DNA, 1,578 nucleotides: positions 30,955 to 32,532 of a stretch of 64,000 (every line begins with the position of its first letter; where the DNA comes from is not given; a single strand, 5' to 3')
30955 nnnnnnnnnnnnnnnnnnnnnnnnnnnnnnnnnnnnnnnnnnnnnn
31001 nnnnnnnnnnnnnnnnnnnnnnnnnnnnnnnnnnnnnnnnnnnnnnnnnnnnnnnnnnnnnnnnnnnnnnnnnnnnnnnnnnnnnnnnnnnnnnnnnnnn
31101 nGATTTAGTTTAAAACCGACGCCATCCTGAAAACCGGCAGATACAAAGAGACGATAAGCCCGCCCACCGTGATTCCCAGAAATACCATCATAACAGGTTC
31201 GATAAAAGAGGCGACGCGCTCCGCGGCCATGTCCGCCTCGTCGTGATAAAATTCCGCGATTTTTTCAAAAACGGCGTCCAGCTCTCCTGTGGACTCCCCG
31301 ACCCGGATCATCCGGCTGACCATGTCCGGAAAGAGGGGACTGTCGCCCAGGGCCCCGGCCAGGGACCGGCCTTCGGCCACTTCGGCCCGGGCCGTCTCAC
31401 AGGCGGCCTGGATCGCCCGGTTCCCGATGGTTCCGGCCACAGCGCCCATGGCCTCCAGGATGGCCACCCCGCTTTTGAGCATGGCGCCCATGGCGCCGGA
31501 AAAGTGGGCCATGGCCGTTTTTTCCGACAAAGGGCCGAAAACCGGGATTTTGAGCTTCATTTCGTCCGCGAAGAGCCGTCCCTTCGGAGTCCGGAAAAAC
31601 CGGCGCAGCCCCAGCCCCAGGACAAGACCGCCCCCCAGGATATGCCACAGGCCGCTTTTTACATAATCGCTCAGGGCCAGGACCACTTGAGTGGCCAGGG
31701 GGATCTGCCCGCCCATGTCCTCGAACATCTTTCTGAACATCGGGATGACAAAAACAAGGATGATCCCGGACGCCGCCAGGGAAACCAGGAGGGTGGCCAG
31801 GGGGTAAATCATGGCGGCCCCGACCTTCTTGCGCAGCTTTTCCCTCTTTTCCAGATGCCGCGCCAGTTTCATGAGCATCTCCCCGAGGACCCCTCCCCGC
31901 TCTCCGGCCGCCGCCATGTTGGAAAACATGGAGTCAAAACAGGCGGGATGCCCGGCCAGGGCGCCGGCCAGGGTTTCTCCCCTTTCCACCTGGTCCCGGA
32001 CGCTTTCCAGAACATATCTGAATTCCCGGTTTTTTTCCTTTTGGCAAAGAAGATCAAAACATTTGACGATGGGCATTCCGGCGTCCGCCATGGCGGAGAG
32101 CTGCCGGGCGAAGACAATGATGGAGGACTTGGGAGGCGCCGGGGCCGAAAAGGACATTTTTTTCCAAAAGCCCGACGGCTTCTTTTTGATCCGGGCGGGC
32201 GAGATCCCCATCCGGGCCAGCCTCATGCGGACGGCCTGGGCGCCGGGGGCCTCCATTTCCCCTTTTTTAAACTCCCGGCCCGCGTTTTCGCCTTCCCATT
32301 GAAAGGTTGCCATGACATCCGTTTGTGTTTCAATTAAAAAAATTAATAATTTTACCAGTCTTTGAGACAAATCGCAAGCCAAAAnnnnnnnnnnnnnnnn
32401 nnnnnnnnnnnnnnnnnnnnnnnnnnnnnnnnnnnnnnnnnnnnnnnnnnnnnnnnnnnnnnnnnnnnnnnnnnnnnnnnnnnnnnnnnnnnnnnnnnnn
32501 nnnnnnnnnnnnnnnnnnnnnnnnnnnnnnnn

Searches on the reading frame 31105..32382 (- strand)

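Call 20: search_protein_families(library=pfam, proteins=[window:31105-32382:-], max_evalue=0.00001)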
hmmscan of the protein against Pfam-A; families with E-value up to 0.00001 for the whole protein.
window:31105-32382:- (425 aa): 1 family
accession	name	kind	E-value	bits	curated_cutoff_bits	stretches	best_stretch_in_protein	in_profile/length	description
PF00482.28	T2SSF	-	1.9e-63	212.4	25.2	2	91-214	1-125/125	Type II secretion system (T2SS), protein F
